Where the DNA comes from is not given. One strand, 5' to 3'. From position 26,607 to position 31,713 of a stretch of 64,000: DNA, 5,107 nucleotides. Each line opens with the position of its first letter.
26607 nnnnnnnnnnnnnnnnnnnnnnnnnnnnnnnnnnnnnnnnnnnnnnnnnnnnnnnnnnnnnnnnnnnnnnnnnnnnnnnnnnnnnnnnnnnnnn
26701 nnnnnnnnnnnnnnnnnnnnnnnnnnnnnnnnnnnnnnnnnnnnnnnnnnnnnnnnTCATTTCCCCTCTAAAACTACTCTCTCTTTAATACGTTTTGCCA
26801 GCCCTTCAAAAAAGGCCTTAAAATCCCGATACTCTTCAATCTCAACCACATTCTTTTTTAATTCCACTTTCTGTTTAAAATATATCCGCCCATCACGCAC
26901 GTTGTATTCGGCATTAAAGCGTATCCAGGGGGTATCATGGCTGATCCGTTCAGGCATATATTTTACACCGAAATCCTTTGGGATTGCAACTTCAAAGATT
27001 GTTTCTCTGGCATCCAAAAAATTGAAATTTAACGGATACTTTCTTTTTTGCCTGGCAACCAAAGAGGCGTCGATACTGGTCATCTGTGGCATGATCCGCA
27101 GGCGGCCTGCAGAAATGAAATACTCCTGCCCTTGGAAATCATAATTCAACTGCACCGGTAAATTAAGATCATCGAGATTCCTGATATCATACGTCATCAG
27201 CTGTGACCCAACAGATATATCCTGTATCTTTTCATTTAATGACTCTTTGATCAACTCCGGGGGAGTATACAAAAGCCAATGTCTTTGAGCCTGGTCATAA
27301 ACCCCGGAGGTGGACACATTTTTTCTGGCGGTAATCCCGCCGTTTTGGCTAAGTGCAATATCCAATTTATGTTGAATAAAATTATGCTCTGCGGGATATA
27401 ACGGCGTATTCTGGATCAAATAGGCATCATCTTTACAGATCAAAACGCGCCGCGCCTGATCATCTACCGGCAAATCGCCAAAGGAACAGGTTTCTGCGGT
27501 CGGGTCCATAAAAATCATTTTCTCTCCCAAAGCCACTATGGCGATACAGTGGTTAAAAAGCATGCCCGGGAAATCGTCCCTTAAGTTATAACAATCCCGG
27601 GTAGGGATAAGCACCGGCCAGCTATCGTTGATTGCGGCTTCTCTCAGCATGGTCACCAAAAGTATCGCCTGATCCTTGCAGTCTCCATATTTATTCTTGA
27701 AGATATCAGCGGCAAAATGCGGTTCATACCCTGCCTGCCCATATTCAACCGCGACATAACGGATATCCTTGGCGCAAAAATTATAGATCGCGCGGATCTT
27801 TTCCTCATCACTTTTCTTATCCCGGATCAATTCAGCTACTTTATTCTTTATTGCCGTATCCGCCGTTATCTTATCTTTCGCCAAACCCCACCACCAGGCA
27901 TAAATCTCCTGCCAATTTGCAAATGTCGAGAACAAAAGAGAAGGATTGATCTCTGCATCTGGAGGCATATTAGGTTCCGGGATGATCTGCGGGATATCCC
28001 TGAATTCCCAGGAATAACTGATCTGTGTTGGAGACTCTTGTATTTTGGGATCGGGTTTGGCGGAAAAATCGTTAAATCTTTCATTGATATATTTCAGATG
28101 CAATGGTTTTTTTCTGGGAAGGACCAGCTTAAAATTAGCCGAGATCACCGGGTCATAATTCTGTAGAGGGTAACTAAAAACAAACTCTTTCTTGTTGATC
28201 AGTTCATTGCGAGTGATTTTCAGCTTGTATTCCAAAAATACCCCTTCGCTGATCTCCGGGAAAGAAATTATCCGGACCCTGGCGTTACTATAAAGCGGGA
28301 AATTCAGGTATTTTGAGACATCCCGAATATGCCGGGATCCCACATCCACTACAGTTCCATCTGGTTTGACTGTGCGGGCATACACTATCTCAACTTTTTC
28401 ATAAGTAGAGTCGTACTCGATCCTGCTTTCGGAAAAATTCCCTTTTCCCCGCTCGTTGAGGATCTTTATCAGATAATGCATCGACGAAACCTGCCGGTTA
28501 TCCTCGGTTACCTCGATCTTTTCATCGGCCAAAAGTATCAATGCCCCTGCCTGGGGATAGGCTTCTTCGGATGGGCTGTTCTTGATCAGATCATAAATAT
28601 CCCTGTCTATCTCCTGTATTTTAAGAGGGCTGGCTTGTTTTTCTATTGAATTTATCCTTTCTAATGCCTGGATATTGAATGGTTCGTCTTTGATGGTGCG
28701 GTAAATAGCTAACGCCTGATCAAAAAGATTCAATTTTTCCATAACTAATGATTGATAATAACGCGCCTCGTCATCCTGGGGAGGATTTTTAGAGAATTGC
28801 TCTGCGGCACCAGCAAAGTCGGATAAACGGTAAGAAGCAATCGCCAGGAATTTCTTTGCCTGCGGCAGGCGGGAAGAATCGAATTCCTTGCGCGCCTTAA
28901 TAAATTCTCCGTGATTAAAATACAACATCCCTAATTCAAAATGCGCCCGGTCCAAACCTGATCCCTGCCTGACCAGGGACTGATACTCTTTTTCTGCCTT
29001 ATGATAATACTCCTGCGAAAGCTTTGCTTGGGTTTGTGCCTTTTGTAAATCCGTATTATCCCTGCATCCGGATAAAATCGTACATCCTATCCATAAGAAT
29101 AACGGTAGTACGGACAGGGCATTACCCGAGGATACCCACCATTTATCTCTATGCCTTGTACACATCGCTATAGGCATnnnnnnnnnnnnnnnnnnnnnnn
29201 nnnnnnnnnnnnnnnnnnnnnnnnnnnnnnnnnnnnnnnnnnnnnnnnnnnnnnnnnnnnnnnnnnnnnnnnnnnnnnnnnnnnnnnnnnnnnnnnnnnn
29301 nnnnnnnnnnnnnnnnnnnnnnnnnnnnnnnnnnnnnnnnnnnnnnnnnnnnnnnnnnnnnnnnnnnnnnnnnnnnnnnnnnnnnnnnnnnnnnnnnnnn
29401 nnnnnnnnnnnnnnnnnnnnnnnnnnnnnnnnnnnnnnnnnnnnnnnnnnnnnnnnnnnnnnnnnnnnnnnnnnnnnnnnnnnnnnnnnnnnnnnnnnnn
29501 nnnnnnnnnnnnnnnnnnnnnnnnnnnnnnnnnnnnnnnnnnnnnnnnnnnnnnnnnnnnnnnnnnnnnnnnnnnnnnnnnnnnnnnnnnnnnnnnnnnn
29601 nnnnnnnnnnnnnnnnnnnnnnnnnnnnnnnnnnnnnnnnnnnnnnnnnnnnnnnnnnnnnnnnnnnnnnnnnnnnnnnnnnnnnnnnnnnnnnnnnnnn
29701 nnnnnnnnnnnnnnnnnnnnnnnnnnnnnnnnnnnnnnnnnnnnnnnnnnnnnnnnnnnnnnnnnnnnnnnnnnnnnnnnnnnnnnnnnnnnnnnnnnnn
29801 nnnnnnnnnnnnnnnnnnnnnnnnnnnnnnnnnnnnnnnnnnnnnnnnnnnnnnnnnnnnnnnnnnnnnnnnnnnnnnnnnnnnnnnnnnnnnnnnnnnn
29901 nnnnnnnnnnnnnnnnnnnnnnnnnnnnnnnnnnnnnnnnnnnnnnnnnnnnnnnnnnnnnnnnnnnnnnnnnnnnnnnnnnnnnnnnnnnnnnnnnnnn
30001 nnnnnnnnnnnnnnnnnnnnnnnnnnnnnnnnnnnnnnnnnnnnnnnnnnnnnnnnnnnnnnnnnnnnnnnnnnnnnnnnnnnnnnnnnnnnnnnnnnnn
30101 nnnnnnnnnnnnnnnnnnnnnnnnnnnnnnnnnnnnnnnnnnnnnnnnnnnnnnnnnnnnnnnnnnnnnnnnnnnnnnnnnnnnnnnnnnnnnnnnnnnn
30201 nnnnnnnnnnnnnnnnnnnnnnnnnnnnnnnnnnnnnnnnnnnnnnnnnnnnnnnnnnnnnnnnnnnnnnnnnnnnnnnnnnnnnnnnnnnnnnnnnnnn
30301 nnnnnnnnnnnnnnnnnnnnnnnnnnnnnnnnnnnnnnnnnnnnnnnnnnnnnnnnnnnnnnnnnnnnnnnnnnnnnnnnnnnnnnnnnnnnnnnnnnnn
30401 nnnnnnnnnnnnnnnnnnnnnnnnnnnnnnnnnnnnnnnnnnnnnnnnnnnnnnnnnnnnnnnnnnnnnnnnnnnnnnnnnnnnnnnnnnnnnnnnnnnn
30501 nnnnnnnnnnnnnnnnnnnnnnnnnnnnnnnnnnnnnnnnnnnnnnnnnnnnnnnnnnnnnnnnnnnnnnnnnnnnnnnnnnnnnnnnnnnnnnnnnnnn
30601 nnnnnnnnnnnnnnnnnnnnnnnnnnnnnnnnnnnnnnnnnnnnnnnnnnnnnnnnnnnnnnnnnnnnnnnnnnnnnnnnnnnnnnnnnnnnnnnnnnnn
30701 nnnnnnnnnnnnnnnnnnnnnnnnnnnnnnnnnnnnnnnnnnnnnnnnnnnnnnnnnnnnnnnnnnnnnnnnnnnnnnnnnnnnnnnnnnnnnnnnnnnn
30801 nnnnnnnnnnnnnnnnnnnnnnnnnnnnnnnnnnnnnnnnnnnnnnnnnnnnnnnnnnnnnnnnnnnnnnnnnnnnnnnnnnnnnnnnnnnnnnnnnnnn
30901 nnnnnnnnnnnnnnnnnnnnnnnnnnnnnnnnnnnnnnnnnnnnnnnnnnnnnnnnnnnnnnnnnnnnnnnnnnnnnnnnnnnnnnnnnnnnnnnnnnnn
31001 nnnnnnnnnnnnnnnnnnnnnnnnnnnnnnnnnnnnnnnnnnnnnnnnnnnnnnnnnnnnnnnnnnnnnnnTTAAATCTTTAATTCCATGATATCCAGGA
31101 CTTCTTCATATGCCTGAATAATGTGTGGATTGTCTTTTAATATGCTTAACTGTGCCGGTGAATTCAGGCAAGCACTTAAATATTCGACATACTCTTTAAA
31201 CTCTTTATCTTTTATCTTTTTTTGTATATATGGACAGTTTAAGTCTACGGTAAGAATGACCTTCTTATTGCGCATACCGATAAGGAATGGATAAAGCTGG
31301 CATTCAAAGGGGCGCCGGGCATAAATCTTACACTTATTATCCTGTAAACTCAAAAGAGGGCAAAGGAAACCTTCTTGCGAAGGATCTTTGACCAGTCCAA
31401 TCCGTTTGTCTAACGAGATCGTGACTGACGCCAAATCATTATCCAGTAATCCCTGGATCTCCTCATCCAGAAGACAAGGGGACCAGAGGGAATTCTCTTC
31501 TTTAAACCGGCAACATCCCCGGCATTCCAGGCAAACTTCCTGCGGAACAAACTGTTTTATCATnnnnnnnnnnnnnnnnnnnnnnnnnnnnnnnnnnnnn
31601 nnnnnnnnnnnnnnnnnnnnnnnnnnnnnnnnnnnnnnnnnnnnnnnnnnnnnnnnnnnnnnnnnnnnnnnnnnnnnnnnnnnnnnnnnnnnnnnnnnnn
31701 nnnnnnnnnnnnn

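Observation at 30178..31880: Operon coupling a tRNA-binding protein, a CxxCxxCC metal-binding protein and a DUF2156 aminoacyl-transferase-like protein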

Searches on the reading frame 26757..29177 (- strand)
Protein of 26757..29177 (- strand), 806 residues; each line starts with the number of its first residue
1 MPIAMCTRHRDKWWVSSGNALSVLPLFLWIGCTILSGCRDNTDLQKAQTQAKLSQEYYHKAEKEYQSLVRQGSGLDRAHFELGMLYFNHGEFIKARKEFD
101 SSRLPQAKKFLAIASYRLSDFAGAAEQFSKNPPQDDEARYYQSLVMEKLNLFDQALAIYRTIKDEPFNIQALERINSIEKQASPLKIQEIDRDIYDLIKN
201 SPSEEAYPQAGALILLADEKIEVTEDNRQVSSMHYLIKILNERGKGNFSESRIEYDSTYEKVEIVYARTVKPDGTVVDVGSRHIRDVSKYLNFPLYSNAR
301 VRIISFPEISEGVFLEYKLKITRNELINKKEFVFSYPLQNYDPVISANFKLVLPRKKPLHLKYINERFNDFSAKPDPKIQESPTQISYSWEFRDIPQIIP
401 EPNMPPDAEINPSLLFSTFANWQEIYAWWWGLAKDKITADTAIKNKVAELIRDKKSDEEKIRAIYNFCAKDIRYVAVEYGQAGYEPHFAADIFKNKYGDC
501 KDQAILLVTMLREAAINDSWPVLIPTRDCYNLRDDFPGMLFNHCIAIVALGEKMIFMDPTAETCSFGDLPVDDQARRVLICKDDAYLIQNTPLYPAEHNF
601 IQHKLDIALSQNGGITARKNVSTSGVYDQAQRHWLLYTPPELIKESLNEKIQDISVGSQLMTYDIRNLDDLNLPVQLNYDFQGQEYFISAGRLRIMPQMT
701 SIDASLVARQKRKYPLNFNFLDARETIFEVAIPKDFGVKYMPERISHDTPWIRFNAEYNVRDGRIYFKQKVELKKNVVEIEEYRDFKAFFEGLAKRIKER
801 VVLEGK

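Call 4: search_protein_families(library=pfam, proteins=[window:26757-29177:-], max_evalue=0.01)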
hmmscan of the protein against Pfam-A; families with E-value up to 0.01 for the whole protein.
window:26757-29177:- (806 aa): 5 families
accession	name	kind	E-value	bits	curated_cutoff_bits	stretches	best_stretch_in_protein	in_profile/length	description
PF12969.12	DUF3857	-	2.5e-28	99.6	24.6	1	226-397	2-168/170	Domain of Unknown Function with PDB structure (DUF3857)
PF01841.26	Transglut_core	-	5.4e-09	36.7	23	1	447-516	4-70/108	Transglutaminase-like superfamily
PF13432.12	TPR_16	-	4e-06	27.6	32.7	0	112-163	4-58/65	Tetratricopeptide repeat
PF12970.12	DUF3858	-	0.0011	19.5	27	1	712-791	25-104/116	Domain of Unknown Function with PDB structure (DUF3858)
PF07719.23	TPR_2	-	0.0016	18.9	27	0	77-100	2-25/34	Tetratricopeptide repeat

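Call 5: search_protein_families(library=ncbifam, proteins=[window:26757-29177:-], max_evalue=0.01)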
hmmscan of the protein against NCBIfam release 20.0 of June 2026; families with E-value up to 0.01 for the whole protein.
window:26757-29177:- (806 aa): 0 families

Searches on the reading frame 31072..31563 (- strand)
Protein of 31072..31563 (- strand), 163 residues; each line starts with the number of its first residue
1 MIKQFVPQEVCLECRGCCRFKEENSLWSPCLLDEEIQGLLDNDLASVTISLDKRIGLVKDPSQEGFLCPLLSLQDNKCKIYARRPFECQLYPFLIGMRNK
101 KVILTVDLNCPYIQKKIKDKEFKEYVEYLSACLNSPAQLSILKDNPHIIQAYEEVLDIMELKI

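Call 4: search_protein_families(library=pfam, proteins=[window:31072-31563:-], max_evalue=0.01)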
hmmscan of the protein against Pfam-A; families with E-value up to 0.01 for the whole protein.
window:31072-31563:- (163 aa): 1 family
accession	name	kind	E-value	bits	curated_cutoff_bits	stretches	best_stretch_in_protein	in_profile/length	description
PF03692.20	CxxCxxCC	-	2.7e-08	34.8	23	1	11-110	2-84/85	Putative zinc- or iron-chelating domain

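Call 5: search_protein_families(library=ncbifam, proteins=[window:31072-31563:-], max_evalue=0.01)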
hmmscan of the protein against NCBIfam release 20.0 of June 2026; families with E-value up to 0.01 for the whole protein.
window:31072-31563:- (163 aa): 0 families

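Call 59: search_solved_structures(query=window:31072-31563:-, max_evalue=10, show_alignments=1)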
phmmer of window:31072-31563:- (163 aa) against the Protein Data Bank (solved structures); distinct sequences matched with E-value up to 10: 1.
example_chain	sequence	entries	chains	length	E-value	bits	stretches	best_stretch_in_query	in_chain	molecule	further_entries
2fna_A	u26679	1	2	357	0.95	12.5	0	106-158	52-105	Conserved hypothetical protein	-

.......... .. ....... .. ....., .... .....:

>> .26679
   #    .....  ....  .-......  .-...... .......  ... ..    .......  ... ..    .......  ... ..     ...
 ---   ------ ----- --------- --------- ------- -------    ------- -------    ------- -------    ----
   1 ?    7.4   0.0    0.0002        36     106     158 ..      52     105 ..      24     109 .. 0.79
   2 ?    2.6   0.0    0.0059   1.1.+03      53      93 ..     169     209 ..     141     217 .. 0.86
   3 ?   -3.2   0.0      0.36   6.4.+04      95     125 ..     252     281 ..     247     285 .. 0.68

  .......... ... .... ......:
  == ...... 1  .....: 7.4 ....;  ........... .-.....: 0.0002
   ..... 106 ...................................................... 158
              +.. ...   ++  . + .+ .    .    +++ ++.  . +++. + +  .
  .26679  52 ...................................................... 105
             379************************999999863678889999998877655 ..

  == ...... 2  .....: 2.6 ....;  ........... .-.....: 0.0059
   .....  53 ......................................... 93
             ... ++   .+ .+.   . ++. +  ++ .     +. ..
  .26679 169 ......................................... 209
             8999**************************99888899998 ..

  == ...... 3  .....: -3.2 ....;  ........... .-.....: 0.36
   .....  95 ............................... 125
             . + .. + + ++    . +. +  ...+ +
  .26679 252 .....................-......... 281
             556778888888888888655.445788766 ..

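Call 61: predict_structure(alignment_id=A3)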
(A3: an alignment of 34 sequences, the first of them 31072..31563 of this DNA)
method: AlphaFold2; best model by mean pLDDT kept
length: 163 residues; sequences in the alignment: 34
mean_pLDDT: 90.5   pTM: 0.82
mean pLDDT of the five models: 90.5, 89.7, 89.6, 89.5, 89.2
residues with pLDDT >= 90: 119; 70-90: 38; 50-70: 6; < 50: 0
segments of 3 or more residues with pLDDT < 50: none
pLDDT, mean of each block of 10 residues (from residue 1): 91 85 92 94 86 95 94 91 92 92 91 96 97 96 95 72 63
secondary structure, 60 per line:
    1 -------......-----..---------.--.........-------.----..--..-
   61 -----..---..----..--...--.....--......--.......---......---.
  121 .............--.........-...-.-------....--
elements in order: H8-13 H33-41 H86-90 E93-98 E101-107 H111-116 H120-133 H136-144 E158-161

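Call 64: fold_search(model_id=the predicted structure, library=pdb)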
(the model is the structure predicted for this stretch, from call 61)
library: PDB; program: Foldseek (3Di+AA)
matches with E <= 10: 64; with E <= 0.001: 0
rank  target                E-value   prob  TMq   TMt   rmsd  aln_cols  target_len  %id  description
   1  9fnz_B4               8.5e-01  0.04  0.15  0.10  16.4       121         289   15  PF30S-PF30S dimer mediated by aRDF from P. furiosus (Structure II) (released 2025-01-15)
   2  2ljw_MODEL_1_A        1.4e+00  0.09  0.18  0.23  10.3        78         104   12  Solution NMR structure of Alr2454 protein from Nostoc sp. strain PCC 7120, Northeast Structural Genomics Conso (released 2011-10-19)
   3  7wb4_g                1.4e+00  0.02  0.14  0.04  20.6       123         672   14  Cryo-EM structure of the NR subunit from X. laevis NPC (released 2022-03-02)
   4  8ebu_A                1.5e+00  0.03  0.19  0.07  15.7       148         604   14  XPC release from Core7-XPA-DNA (Cy5) (released 2023-04-19)
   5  8raw_B                2.1e+00  0.02  0.15  0.03  19.9       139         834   13  The crystal structure of DNA-bound human MutSbeta (MSH2/MSH3_G901D) in the canonical mismatch bound conformation with  (released 2025-06-11)
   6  3eq5_A                2.2e+00  0.04  0.12  0.18  13.6        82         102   13  Crystal structure of fragment 137 to 238 of the human Ski-like protein (released 2009-01-27)
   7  8in8_B                2.5e+00  0.02  0.14  0.10  13.9       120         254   12  Cryo-EM structure of the target ssDNA-bound SIR2-APAZ/Ago-gRNA quaternary complex (released 2023-07-05)
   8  5uvd                  2.5e+00  0.01  0.13  0.14  18.5       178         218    7  Crystal structure of an antigenic nucleotidyltransferase-like protein from Paracoccidioides brasiliensis (released 2018-01-31)
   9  8ww8_D                2.7e+00  0.04  0.16  0.04  16.2        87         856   13  Structure of Apo-Form AsfvPrimPol Hexamer (released 2025-04-30)
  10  9pxv_R                3.2e+00  0.04  0.15  0.09  14.9        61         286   16  Nucleotide-free naloxone-mu opioid receptor Gi1 complex (released 2025-11-12)
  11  8ww7_C                3.4e+00  0.04  0.16  0.04  15.8        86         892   13  Structure of AMPPNP-Form AsfvPrimPol Dodecamer (released 2025-04-30)
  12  3eq5_F                3.9e+00  0.02  0.12  0.19  13.7        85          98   10  Crystal structure of fragment 137 to 238 of the human Ski-like protein (released 2009-01-27)
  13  9ivf_F                4.2e+00  0.02  0.15  0.05  15.7        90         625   11  Structure of Full-Length AsfvPrimPol with polyT DNA (released 2025-12-24)
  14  7wb4_G                4.2e+00  0.01  0.15  0.05  19.5       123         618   10  Cryo-EM structure of the NR subunit from X. laevis NPC (released 2022-03-02)
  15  8iqh_A                4.4e+00  0.03  0.16  0.04  15.9        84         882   14  Structure of Full-Length AsfvPrimPol in Apo-Form (released 2023-07-26)
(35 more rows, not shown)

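Call 81: search_protein_families(library=pfam, proteins=[window:31072-31563:-], max_evalue=10)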
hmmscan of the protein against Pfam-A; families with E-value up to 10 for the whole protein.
window:31072-31563:- (163 aa): 3 families
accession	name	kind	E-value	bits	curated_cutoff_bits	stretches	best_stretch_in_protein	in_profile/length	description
PF03692.20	CxxCxxCC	-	2.7e-08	34.8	23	1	11-110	2-84/85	Putative zinc- or iron-chelating domain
PF07277.16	SapC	-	0.11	12.5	28.9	1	82-119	78-116/220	SapC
PF00162.24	PGK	-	0.14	11.6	27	1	97-138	6-49/379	Phosphoglycerate kinase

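Call 82: search_protein_families(library=padloc, proteins=[window:31072-31563:-], max_evalue=0.001)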
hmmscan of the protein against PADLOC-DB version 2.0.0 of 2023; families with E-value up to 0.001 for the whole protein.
window:31072-31563:- (163 aa): 0 families
